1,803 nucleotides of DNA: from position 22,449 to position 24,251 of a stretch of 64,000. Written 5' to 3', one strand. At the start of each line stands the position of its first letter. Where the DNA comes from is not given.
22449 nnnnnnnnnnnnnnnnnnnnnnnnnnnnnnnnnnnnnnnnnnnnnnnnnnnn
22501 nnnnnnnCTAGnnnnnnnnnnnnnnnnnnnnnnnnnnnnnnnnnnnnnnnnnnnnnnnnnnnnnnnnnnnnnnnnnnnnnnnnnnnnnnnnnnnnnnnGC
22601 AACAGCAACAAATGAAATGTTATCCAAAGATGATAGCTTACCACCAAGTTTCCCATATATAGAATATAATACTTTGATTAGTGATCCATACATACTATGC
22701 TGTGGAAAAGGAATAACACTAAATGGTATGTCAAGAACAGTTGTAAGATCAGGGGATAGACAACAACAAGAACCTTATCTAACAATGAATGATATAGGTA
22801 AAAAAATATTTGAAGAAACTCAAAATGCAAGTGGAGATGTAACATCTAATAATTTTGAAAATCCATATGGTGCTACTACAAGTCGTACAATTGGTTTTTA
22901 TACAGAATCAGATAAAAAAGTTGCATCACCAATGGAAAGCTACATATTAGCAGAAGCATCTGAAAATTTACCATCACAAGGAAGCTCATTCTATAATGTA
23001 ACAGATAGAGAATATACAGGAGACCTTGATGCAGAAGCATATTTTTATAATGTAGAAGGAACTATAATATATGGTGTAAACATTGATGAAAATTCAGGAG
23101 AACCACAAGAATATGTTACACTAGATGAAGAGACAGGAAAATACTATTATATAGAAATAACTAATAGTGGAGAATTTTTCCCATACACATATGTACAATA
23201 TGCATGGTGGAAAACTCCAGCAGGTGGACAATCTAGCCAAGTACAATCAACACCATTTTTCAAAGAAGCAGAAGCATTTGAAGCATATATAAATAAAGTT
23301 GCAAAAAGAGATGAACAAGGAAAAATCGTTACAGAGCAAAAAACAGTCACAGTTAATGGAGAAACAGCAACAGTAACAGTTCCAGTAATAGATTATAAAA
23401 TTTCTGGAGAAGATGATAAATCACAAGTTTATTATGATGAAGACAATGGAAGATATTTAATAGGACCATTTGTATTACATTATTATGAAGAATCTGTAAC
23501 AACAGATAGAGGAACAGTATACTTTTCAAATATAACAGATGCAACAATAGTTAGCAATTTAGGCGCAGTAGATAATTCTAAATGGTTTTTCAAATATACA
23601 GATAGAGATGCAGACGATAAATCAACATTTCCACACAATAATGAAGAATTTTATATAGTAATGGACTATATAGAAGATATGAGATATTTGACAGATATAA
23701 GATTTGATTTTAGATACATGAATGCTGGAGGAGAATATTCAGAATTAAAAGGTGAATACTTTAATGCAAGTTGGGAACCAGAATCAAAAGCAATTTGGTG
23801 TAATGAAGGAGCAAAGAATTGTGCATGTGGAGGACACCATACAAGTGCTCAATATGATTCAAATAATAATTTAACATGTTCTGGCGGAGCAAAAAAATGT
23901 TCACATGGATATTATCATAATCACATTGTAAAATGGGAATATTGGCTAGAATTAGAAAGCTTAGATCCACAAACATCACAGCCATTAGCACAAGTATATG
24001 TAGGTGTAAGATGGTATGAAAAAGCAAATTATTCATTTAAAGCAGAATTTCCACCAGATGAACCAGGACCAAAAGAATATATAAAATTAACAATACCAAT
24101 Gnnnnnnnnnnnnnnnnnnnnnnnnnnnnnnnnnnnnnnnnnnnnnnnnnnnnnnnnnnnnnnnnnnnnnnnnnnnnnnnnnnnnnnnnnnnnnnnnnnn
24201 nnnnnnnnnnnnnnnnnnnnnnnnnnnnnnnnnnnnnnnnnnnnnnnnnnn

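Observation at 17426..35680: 18-kb block of three back-to-back giant envelope genes embedded in a housekeeping backbone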

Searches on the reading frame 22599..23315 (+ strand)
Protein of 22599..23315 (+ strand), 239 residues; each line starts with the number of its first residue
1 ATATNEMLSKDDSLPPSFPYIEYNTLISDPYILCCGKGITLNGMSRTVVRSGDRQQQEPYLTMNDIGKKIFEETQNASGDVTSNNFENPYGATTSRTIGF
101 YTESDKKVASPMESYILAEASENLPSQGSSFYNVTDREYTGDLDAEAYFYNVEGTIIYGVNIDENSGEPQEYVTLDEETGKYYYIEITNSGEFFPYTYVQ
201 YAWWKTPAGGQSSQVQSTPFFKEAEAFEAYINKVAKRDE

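Call 59: predict_structure(alignment_id=A3)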
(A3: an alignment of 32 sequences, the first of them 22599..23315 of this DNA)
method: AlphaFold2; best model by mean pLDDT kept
length: 239 residues; sequences in the alignment: 32
mean_pLDDT: 75.0   pTM: 0.66
mean pLDDT of the five models: 75.0, 70.8, 68.0, 66.3, 64.8
residues with pLDDT >= 90: 41; 70-90: 116; 50-70: 75; < 50: 7
segments of 3 or more residues with pLDDT < 50: 1-7
pLDDT, mean of each block of 10 residues (from residue 1): 47 75 74 73 60 66 71 60 55 62 84 89 62 91 73 79 76 91 88 80 89 84 93 80
secondary structure, 60 per line:
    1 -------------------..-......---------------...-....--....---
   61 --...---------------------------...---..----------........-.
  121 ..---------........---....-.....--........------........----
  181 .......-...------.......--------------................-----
elements in order: H23-28 E48-51 E54-57 E93-95 H111-118 E132-139 H143-146 E148-152 E155-162 E169-176 E181-187 H198-204 H219-234

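Call 61: fold_search(model_id=the predicted structure, library=pdb)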
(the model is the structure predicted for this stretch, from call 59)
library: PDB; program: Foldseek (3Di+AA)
matches with E <= 10: 510; with E <= 0.001: 0
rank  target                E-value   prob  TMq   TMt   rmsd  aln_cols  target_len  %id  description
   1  1nui_A                5.4e-01  0.13  0.14  0.14   9.3        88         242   19  Crystal Structure of the primase fragment of Bacteriophage T7 primase-helicase protein (released 2003-05-27)
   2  2beb_A                5.7e-01  0.06  0.11  0.13  14.3        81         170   15  X-ray structure of Asn to Thr mutant of Winged Bean Chymotrypsin inhibitor (released 2006-06-13)
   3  1wbc                  6.8e-01  0.07  0.12  0.14  11.0        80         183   15  CRYSTALLIZATION AND PRELIMINARY X-RAY STUDIES OF PSOPHOCARPIN B1, A CHYMOTRYPSIN INHIBITOR FROM WINGED BEAN SEEDS (released 1996-04-03)
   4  3ld1                  9.2e-01  0.30  0.15  0.11   5.9        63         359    8  Crystal Structure of IBV Nsp2a (released 2011-05-25)
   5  7ona                  9.2e-01  0.23  0.13  0.12   5.4        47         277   11  Crystal structure of the computationally designed SAKe6AC protein (released 2022-12-14)
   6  7on7_B                1.0e+00  0.21  0.13  0.12   5.5        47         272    8  Crystal structure of the computationally designed SAKe6BE-L2 protein (released 2022-12-14)
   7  5wta_A                1.0e+00  0.12  0.11  0.09   7.2        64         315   19  Crystal Structure of Staphylococcus aureus SdrE apo form (released 2017-07-19)
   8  7qcs_B                1.0e+00  0.09  0.15  0.27   7.3        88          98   11  PALS1/MPP5 PDZ domain in complex with SARS-CoV-2_E PBM peptide (released 2022-04-20)
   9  7amv_G                1.1e+00  0.06  0.08  0.11  11.4        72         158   14  Atomic structure of the poxvirus transcription pre-initiation complex in the initially melted state (released 2021-10-06)
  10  9n7y_C                1.1e+00  0.04  0.09  0.10  12.1        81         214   11  BioSAS-TEVp (C151A, core) bound to TEV protease cleavage peptide (released 2025-07-02)
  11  9cf5_E                1.2e+00  0.04  0.09  0.07  15.9        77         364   10  STRUCTURE OF CD4 MIMETIC CJF-III-288 IN COMPLEX WITH BG505 SOSIP.664 HIV-1ENV TRIMER AND 17B FAB (released 2025-11-19)
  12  6uke_X                1.2e+00  0.03  0.10  0.09  16.8       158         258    9  HhaI endonuclease in Complex with Iodine-Labelled DNA (released 2019-12-18)
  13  6hrl_A                1.2e+00  0.18  0.14  0.12   4.9        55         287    9  Crystal structure of the Kelch domain of human KLHL17 (released 2018-10-17)
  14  3eud_A                1.3e+00  0.04  0.10  0.18  10.9        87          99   13  Structure of the CS domain of the essential H/ACA RNP assembly protein Shq1p (released 2008-11-18)
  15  8dc1                  1.3e+00  0.04  0.10  0.08  14.3        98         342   10  Structural and biochemical characterization of L. interrogans Lsa45 reveals a penicillin-binding protein with esterase a (released 2023-01-11)
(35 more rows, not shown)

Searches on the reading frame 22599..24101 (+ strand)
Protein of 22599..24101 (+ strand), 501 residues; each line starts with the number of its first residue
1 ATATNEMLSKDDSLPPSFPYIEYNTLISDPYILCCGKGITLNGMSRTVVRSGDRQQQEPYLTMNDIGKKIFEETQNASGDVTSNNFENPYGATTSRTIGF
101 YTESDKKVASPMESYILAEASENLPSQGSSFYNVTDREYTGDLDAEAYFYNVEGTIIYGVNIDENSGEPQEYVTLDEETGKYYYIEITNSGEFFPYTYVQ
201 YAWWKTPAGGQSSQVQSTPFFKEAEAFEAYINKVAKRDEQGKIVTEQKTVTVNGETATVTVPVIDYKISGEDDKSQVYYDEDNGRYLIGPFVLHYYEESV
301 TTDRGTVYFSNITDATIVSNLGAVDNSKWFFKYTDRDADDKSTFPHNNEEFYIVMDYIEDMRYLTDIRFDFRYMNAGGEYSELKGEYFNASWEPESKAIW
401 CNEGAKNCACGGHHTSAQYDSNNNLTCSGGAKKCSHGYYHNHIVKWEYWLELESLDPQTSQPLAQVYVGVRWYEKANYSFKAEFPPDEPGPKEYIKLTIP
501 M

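Call 44: predict_structure(alignment_id=A2)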
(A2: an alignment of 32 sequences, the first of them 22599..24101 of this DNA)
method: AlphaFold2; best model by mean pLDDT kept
length: 501 residues; sequences in the alignment: 32
mean_pLDDT: 89.2   pTM: 0.81
mean pLDDT of the five models: 89.2, 88.7, 88.1, 88.1, 85.8
residues with pLDDT >= 90: 310; 70-90: 162; 50-70: 28; < 50: 1
segments of 3 or more residues with pLDDT < 50: none
pLDDT, mean of each block of 10 residues (from residue 1): 79 92 85 89 89 92 96 86 86 95 97 97 70 88 77 80 83 90 85 83 94 87 97 96 96 94 94 90 93 95 92 95 94 91 93 94 92 97 96 95 81 86 89 85 91 96 96 94 56 74 55
secondary structure, 60 per line:
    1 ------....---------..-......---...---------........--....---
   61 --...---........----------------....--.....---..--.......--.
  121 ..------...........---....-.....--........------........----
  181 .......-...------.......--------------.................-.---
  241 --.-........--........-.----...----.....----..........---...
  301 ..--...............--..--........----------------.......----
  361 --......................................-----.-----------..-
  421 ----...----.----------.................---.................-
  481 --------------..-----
elements in order: E7-10 H23-28 E32-34 H44-47 E48-51 E54-57 E69-76 E93-96 E99-103 H111-117 E132-139 H143-146 E148-152 E155-162 E169-176 E181-187 H198-204 H219-234 E245-252 E255-262 E269-271 E276-280 E285-294 E298-302 E305-319 E329-333 E350-356 E363-400 E425-427 E443-459 E463-479
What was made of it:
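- Truncating the model to the N-lobe lowers its confidence from pLDDT 89 to 75 and removes strands, as expected for an interlocked fold (calls 44, 59).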

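Call 46: fold_search(model_id=the predicted structure, library=pdb)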
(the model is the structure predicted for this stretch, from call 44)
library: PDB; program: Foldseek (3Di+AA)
matches with E <= 10: 695; with E <= 0.001: 1
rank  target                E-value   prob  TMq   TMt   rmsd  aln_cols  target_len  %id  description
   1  5wta_A                9.8e-04  0.18  0.09  0.12  38.0       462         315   10  Crystal Structure of Staphylococcus aureus SdrE apo form (released 2017-07-19)
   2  2ral_A                1.1e-02  0.23  0.10  0.15  22.6       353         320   11  Crystal Structure Analysis of double cysteine mutant of S.epidermidis adhesin SdrG: Evidence for the Dock,Lock and Lat (released 2007-11-06)
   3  5wta_C                1.5e-02  0.09  0.09  0.12  38.1       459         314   11  Crystal Structure of Staphylococcus aureus SdrE apo form (released 2017-07-19)
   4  6fwv_B                2.8e-02  0.15  0.12  0.12  25.6       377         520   10  The Bacillus anthracis TIE protein (released 2018-08-08)
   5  4lee_A                3.1e-02  0.07  0.08  0.12  37.6       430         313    8  Structure of the Als3 adhesin from Candida albicans, residues 1-313 (mature sequence), triple mutant in the binding ca (released 2014-05-14)
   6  9jqp_E                3.7e-02  0.18  0.10  0.18  26.7       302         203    8  Cryo-EM structure of the HMBPP-primed BTN3A1-BTN3A2-BTN2A1 in complex with agonist antibody TH001 (released 2025-06-18)
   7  6vbv_7                4.1e-02  0.03  0.07  0.05  33.7       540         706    7  Structure of the bovine BBSome:ARL6:GTP complex (released 2020-01-29)
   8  6fwv_A                5.1e-02  0.21  0.11  0.10  26.1       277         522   10  The Bacillus anthracis TIE protein (released 2018-08-08)
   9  9kwz_B                5.3e-02  0.14  0.11  0.20  25.4       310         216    9  Cryo-EM structure of the ICT01-BTN2A1/BTN3A1/BTN3A2 complex (released 2025-12-17)
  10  1z52_A                5.6e-02  0.03  0.07  0.08  38.9       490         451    7  Proaerolysin Mutant W373L (released 2006-03-07)
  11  2y7l_A                6.3e-02  0.05  0.08  0.12  37.3       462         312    8  Structure of N-terminal domain of Candida albicans Als9-2 in complex with human fibrinogen gamma peptide (released 2011-10-05)
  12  6lxh_A                6.3e-02  0.04  0.07  0.10  30.2       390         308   10  Staphylococcus aureus surface protein-sdrc (released 2020-04-22)
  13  4f20_A                7.4e-02  0.11  0.10  0.14  24.2       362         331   12  Crystal structures reveal the multi-ligand binding mechanism of the Staphylococcus aureus ClfB (released 2012-08-08)
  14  4u4j                  7.4e-02  0.06  0.10  0.04  36.7       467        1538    6  Crystal structure of Salmonella alpha-2-macroglobulin mutant Y1175G (released 2014-09-17)
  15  8ed1_H                9.1e-02  0.12  0.08  0.13  36.6       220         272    8  Bovine Fab 5C1 (released 2023-09-20)
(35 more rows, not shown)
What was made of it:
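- The class II TED protein BaTIE (6FWV) appears among the weak Foldseek hits (E 0.03-0.05, call 46).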

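Call 70: search_protein_representatives(protein=window:22599-24101:+)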
Query: 501 residues. Proteins with E-value up to 0.001 (for the whole library): 89; up to 1e-10: 62; up to 1e-30: 25. The best 89 are listed.
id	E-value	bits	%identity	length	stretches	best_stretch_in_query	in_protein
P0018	5.1e-233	791.0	70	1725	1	2-501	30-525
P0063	9.3e-160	549.3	55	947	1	1-485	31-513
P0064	1.2e-105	370.8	51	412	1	1-357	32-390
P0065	2.6e-71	257.6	42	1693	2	2-399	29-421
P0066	3.8e-68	247.1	42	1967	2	187-496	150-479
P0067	3.5e-52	194.5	40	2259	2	195-478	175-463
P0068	8.7e-46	173.4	38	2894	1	6-402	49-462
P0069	3.1e-44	168.2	56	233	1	1-155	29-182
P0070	3.3e-44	168.1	42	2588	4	198-395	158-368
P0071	5.2e-44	167.5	35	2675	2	17-319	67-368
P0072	1.8e-43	165.7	33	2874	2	15-326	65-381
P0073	4.5e-41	157.8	34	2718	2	16-320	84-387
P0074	1.7e-40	155.9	36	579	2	11-320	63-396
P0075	1.2e-39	153.1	39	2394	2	195-490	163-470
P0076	1.6e-38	149.4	35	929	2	19-318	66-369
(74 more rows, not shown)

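Call 83: search_protein_families(library=pfam, proteins=[window:22599-24101:+], max_evalue=10)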
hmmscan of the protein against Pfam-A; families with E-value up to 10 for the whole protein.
window:22599-24101:+ (501 aa): 2 families
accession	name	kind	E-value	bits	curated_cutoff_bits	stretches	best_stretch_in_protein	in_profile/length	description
PF00677.23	Lum_binding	-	0.069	13.6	27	1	29-54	31-52/86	Lumazine binding domain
PF01847.22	VHL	-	0.079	13.4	21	1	144-181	9-45/82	VHL beta domain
